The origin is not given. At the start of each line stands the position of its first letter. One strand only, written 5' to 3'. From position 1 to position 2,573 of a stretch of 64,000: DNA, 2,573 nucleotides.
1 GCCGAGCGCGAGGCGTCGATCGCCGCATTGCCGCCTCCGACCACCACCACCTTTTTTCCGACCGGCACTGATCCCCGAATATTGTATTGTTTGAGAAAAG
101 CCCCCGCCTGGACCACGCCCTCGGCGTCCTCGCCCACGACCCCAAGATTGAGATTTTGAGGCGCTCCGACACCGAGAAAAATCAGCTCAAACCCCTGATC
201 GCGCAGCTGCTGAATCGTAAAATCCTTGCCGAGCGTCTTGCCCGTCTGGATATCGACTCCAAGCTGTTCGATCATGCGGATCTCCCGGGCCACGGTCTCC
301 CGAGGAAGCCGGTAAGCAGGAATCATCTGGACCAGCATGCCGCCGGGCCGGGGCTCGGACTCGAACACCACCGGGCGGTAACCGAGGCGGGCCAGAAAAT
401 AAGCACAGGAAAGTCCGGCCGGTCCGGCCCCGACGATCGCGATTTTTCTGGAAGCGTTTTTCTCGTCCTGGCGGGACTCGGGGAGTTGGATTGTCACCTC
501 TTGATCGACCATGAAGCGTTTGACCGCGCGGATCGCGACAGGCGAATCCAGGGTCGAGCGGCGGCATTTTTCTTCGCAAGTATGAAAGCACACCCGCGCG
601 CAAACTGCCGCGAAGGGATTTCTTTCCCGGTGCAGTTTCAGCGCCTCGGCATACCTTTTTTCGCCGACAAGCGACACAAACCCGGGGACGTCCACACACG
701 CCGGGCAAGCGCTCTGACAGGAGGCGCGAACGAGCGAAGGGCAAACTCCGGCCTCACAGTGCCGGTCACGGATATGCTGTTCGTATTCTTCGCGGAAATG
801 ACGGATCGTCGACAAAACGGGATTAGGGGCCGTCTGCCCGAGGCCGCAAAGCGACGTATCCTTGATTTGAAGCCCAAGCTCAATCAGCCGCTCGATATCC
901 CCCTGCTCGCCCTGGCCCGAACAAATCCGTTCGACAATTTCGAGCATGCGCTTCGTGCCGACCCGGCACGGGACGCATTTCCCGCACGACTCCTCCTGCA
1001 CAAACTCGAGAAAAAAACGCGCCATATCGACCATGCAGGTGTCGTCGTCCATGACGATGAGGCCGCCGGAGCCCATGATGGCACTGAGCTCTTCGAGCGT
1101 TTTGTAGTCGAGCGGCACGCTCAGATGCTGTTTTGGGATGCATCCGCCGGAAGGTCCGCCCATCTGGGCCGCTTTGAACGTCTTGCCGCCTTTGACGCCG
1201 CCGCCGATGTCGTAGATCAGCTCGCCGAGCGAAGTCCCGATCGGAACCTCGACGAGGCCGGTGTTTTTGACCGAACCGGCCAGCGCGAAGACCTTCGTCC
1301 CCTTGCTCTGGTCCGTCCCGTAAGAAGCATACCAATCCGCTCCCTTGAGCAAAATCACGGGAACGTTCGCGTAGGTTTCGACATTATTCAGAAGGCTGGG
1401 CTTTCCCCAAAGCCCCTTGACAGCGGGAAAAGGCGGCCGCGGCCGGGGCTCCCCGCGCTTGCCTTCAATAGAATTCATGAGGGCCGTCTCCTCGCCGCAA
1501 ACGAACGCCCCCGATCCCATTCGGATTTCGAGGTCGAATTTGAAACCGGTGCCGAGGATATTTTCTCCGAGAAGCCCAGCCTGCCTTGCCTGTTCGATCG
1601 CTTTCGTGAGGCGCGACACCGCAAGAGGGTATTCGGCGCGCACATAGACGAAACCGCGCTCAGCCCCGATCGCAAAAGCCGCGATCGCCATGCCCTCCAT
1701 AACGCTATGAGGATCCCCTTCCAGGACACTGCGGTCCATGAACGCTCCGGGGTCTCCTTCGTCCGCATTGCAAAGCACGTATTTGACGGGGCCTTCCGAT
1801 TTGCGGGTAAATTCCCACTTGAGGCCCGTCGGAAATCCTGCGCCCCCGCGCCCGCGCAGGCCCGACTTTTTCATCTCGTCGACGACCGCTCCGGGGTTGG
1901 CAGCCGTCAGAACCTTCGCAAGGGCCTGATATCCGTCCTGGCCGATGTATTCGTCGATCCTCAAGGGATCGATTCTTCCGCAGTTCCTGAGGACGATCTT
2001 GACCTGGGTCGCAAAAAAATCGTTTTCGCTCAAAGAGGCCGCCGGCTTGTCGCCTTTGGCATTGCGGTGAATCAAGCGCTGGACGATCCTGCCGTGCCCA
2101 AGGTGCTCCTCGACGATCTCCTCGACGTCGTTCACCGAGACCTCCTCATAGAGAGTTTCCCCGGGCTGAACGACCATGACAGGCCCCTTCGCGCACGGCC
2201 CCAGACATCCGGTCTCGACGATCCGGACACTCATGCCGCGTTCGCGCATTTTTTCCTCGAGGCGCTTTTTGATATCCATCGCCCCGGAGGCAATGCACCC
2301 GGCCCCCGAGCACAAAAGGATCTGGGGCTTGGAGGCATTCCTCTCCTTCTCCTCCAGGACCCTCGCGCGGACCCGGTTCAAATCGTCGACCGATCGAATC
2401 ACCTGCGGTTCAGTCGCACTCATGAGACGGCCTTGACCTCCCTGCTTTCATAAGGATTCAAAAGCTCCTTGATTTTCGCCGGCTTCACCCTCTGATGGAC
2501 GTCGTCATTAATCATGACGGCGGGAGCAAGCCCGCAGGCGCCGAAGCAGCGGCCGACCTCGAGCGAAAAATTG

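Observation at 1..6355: Rex-associated redox module: canonical NfnAB plus a NuoE-like gene and a NuoF-like::GltD-like fusion (Stn/Bfu-type candidate) missed by the ORF track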

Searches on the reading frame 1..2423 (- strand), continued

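Call 57: search_solved_structures(query=L001:13196-14968:+, max_evalue=1e-60, show_alignments=2)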
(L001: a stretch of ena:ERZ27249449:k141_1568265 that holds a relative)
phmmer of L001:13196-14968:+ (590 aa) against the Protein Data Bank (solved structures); distinct sequences matched with E-value up to 1e-60: 43.
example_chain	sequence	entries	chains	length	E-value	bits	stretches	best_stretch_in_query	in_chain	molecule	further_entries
7q4v_A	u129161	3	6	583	4e-185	620.2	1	5-589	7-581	Iron hydrogenase HydA1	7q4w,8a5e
8a6t_A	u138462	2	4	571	3.8e-178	597.2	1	3-589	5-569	Electron bifurcating hydrogenase subunit HydA1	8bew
9rj9_A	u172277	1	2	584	1.4e-139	469.8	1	10-587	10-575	Iron hydrogenase 1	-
4xdd_A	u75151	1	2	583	2.8e-139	468.8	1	10-587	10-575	Iron hydrogenase 1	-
4xdc_A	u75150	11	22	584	2.9e-139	468.8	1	10-587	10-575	Iron hydrogenase 1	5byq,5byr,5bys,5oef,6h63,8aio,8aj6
8cjy_A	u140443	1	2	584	4e-139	468.3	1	10-587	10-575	Iron hydrogenase 1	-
1c4a_A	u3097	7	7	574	7.1e-139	467.5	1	10-586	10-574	PROTEIN (FE-ONLY HYDROGENASE) | PROTEIN (PERIPLASMIC HYDROGENASE 1) | Iron hydrogenase 1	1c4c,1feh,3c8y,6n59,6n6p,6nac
6gm8_A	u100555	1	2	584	7.3e-139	467.4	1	10-587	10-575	Iron hydrogenase 1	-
6gm2_A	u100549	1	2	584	7.4e-139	467.4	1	10-587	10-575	Iron hydrogenase 1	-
6yf4_A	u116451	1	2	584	7.4e-139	467.4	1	10-587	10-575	Iron hydrogenase 1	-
6gm0_A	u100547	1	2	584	7.4e-139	467.4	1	10-587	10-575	Iron hydrogenase 1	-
6gm4_A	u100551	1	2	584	7.5e-139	467.4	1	10-587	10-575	Iron hydrogenase 1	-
6gm3_A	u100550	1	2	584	7.7e-139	467.4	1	10-587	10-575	Iron hydrogenase 1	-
9rjo_A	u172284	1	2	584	1.3e-138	466.6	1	10-587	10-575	Iron hydrogenase 1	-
6gm1_A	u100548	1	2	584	1.9e-138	466.1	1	10-587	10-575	Iron hydrogenase 1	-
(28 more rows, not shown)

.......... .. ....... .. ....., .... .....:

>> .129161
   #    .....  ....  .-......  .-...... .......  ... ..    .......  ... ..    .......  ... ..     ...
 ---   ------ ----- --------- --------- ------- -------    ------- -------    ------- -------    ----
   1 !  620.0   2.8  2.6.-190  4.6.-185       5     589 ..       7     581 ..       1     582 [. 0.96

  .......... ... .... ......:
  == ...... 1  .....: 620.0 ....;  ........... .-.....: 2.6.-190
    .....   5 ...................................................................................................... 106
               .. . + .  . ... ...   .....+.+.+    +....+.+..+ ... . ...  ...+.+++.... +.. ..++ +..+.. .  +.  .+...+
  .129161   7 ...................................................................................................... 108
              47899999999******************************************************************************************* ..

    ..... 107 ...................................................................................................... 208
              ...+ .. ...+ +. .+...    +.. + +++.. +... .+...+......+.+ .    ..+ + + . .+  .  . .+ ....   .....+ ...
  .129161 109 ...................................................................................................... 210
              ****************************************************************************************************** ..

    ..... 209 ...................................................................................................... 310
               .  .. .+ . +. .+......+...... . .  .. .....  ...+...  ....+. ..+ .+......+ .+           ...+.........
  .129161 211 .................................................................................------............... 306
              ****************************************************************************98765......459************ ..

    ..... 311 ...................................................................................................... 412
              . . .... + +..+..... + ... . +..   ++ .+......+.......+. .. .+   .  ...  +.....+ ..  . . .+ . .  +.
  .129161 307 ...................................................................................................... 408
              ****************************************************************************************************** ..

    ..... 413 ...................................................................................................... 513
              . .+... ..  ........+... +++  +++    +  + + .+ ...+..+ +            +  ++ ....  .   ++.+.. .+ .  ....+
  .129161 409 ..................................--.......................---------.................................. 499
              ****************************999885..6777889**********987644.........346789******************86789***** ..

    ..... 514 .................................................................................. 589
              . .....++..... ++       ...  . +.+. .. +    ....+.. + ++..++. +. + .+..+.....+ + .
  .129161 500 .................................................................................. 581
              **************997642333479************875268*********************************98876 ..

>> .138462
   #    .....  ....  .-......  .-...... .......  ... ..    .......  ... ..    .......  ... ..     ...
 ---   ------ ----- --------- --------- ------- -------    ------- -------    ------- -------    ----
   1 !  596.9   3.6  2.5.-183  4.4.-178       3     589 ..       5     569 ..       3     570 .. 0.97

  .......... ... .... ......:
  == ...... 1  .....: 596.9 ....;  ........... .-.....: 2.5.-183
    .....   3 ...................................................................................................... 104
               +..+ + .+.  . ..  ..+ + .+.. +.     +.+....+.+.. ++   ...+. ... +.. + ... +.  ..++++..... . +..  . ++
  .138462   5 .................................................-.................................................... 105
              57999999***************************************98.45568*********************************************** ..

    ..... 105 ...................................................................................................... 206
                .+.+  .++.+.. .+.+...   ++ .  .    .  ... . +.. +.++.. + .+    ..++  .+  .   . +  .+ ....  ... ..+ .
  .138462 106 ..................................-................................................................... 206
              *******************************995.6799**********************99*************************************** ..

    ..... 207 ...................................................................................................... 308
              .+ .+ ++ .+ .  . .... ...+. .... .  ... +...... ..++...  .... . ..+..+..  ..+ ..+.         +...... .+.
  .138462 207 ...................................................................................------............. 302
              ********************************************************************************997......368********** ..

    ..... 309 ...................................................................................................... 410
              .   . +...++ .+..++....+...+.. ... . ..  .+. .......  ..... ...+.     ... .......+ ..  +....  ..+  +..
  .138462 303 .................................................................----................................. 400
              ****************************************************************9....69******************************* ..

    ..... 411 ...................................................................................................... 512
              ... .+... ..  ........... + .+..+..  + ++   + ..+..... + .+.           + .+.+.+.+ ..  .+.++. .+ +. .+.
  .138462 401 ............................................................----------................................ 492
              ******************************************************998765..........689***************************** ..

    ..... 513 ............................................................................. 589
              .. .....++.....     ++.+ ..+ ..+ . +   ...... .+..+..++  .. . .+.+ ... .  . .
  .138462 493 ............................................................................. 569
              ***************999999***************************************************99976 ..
